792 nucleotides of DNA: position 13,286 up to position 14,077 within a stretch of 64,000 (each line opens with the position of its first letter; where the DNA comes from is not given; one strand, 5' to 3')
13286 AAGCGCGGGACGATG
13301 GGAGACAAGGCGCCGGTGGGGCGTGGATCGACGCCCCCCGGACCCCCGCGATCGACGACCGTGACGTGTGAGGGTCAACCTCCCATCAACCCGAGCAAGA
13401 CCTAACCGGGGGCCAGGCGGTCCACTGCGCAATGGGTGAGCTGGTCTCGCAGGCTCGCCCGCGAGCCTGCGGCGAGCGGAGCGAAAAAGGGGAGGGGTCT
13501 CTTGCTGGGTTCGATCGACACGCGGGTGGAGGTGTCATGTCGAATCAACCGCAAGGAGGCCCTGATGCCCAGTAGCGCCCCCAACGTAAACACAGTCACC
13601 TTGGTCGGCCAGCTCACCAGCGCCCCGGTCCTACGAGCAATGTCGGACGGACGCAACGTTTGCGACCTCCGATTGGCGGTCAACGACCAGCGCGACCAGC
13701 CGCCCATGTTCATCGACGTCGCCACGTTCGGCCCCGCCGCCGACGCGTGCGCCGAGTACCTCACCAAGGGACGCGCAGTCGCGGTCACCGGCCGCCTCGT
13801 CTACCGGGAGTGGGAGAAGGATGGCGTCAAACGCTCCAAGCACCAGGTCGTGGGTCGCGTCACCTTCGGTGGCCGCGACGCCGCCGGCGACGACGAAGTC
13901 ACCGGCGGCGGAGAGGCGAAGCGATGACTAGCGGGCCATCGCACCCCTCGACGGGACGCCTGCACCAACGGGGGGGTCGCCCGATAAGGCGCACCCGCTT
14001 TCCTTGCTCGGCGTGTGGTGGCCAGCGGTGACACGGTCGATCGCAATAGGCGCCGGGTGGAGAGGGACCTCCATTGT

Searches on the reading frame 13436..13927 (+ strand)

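Call 8: search_protein_families(library=pfam, proteins=[window:13436-13927:+], max_evalue=0.001)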
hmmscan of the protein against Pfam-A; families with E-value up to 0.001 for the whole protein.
window:13436-13927:+ (163 aa): 1 family
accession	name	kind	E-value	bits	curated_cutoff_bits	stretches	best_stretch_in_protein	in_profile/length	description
PF00436.31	SSB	-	2.2e-23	82.7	26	1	51-140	1-98/104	Single-strand binding protein family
